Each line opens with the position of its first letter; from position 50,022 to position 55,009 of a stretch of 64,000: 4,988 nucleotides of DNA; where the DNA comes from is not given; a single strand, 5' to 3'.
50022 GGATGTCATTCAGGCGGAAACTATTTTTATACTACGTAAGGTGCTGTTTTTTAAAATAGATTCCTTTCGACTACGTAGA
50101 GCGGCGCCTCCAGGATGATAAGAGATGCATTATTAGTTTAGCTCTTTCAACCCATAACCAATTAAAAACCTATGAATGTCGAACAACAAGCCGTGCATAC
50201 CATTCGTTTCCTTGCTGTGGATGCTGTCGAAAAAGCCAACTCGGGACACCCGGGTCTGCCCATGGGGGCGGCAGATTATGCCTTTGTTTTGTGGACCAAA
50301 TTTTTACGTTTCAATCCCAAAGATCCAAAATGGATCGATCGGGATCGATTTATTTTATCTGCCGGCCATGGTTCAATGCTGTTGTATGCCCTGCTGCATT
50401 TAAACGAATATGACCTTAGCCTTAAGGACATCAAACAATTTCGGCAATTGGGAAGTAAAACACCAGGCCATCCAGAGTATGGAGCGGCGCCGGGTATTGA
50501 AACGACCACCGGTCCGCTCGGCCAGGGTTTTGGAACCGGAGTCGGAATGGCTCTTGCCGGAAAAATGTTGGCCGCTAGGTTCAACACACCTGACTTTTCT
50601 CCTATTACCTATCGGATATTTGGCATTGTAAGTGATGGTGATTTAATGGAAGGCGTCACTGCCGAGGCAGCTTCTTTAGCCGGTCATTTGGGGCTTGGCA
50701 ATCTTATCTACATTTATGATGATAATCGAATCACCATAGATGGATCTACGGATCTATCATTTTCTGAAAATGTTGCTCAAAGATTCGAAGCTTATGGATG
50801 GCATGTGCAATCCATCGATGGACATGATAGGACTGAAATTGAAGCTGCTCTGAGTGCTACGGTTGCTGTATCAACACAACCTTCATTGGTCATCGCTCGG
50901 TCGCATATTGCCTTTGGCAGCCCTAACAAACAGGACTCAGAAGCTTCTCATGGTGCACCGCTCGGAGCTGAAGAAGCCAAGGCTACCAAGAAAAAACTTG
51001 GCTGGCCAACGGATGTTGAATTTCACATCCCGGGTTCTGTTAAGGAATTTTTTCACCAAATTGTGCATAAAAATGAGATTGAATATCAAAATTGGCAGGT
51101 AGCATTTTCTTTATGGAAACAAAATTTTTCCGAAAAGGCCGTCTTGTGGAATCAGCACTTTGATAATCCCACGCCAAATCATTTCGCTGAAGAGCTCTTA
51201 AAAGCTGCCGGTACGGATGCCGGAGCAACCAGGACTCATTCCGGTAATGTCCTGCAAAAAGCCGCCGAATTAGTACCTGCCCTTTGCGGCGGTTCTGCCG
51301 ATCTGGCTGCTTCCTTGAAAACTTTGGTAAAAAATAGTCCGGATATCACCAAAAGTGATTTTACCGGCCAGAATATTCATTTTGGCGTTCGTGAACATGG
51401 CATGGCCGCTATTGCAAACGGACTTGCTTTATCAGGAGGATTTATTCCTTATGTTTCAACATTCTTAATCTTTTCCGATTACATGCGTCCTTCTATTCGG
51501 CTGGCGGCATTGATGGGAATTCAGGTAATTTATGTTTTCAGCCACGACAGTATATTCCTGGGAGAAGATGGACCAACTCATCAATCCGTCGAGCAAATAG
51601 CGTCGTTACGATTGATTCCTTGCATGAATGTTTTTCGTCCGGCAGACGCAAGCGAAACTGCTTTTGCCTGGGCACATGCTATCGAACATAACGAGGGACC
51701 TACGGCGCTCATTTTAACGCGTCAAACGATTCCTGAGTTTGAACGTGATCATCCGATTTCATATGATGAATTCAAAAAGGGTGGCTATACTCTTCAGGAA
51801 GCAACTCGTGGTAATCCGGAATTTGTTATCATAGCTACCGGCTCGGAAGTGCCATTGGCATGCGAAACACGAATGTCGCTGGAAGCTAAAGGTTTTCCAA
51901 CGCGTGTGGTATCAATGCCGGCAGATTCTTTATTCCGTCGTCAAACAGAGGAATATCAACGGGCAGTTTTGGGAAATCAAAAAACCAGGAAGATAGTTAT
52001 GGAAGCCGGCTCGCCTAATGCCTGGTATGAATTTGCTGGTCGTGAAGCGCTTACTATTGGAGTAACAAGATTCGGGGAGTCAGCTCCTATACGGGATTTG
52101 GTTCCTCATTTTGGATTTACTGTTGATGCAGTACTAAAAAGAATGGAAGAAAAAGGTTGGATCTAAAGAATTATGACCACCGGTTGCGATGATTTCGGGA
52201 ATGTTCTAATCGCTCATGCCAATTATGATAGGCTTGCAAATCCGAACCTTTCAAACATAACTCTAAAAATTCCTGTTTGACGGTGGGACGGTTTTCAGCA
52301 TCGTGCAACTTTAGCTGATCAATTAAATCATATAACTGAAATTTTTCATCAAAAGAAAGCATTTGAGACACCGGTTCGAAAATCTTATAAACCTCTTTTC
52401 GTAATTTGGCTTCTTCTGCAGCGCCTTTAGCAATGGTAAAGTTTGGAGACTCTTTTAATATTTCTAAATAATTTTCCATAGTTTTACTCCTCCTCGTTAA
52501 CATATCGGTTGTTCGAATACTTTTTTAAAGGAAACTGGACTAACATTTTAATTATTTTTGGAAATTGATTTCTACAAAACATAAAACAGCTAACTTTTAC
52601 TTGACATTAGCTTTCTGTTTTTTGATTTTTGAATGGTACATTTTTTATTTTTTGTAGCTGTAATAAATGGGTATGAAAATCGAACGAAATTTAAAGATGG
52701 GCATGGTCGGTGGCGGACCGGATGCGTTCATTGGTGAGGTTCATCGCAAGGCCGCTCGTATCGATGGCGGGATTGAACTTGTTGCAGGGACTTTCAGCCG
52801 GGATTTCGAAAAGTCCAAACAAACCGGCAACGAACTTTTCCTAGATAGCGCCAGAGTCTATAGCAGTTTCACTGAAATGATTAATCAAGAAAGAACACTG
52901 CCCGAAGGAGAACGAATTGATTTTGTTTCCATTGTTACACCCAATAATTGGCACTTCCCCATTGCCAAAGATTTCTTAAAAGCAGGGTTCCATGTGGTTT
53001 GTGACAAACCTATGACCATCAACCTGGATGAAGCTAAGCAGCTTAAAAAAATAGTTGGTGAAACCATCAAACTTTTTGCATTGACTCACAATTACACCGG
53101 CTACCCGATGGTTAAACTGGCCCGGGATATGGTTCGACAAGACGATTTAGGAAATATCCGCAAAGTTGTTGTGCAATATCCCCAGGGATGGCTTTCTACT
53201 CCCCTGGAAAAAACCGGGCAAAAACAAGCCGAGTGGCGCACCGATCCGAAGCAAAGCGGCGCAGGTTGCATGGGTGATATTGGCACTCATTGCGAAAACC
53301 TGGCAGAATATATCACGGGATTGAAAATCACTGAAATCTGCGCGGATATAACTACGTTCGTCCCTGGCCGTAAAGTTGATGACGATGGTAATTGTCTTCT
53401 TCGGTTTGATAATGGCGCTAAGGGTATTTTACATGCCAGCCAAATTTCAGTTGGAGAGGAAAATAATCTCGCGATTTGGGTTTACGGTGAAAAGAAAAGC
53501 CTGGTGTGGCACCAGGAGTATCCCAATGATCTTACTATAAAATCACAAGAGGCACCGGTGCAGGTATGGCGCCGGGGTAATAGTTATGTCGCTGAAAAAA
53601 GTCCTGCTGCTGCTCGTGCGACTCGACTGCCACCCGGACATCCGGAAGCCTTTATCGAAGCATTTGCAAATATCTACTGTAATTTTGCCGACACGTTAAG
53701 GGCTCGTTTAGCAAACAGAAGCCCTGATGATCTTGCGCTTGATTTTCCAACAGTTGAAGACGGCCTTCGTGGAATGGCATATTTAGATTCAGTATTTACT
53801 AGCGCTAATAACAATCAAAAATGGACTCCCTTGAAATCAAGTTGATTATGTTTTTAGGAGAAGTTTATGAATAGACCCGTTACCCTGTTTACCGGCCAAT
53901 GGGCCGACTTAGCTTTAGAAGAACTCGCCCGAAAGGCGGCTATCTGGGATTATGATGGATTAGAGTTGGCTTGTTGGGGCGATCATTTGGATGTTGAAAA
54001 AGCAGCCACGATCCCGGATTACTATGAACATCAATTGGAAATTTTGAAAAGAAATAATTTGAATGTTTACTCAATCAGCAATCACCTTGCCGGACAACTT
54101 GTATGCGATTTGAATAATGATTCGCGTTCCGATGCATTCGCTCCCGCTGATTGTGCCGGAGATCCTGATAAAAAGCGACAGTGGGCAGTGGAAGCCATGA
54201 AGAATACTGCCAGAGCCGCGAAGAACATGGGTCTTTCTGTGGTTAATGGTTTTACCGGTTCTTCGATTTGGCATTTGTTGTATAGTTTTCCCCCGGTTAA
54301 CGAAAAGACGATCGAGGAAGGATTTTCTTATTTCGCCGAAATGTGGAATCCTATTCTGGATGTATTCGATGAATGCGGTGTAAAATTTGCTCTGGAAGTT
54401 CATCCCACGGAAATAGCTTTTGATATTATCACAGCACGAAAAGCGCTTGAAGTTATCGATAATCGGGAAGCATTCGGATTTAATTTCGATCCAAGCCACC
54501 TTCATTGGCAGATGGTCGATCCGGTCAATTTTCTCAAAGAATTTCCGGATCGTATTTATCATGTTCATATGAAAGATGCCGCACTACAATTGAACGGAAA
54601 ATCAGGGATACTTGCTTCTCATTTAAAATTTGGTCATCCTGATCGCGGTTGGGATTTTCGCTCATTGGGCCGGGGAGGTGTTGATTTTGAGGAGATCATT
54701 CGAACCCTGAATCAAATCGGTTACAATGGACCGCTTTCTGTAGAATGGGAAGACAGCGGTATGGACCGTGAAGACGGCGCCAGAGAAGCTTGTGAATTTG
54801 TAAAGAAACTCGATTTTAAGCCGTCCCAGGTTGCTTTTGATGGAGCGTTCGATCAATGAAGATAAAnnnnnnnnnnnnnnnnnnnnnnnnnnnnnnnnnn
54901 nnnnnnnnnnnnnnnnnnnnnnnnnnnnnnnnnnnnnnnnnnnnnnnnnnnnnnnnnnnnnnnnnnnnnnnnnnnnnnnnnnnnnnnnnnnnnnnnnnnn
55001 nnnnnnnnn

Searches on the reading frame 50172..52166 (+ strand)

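Call 72: search_protein_families(library=pfam, max_evalue=0.00001, proteins=[window:50172-52166:+])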
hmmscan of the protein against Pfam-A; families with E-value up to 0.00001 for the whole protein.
window:50172-52166:+ (664 aa): 4 families
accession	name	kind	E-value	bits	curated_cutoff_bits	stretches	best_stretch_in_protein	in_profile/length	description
PF00456.26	Transketolase_N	-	5.5e-132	440.2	22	1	4-330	2-329/334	Transketolase, thiamine diphosphate binding domain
PF02779.29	Transket_pyr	-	2.8e-49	167.5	27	1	352-520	4-172/174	Transketolase, pyrimidine binding domain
PF22613.1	Transketolase_C_1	-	7e-33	113.6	27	1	537-650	1-113/113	Transketolase-like TK C-terminal domain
PF02780.25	Transketolase_C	-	1.8e-07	31.5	25.9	1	545-654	6-124/124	Transketolase, C-terminal domain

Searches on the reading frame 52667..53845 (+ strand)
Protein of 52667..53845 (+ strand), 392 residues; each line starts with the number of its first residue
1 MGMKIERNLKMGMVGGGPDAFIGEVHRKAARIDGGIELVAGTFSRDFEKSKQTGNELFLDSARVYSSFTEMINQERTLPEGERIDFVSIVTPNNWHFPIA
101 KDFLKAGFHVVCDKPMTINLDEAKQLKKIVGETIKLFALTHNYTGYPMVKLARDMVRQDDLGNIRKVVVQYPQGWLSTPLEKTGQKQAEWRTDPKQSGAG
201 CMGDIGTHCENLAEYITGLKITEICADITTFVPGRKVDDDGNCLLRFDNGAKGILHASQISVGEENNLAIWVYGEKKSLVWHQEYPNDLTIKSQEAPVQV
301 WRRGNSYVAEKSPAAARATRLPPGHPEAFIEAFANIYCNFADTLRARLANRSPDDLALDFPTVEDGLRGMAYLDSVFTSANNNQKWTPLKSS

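Call 72: search_protein_families(library=pfam, max_evalue=0.00001, proteins=[window:52667-53845:+])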
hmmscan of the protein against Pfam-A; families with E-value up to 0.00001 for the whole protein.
window:52667-53845:+ (392 aa): 3 families
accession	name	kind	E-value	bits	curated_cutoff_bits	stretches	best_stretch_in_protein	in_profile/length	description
PF22725.1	GFO_IDH_MocA_C3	-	6.4e-29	100.9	27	1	150-279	2-123/124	GFO/IDH/MocA C-terminal domain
PF01408.29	GFO_IDH_MocA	-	7.1e-18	65.9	24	1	10-137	2-116/120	Oxidoreductase family, NAD-binding Rossmann fold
PF02894.22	GFO_IDH_MocA_C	-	1e-14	55.3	22.9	1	153-386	1-215/218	Oxidoreductase family, C-terminal alpha/beta domain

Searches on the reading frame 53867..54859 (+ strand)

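Call 72: search_protein_families(library=pfam, max_evalue=0.00001, proteins=[window:53867-54859:+])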
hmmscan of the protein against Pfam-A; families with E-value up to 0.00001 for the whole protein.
window:53867-54859:+ (330 aa): 1 family
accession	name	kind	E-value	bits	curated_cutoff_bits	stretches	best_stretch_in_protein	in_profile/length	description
PF01261.30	AP_endonuc_2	-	7.4e-42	144.2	31.1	1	22-314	2-248/249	Xylose isomerase-like TIM barrel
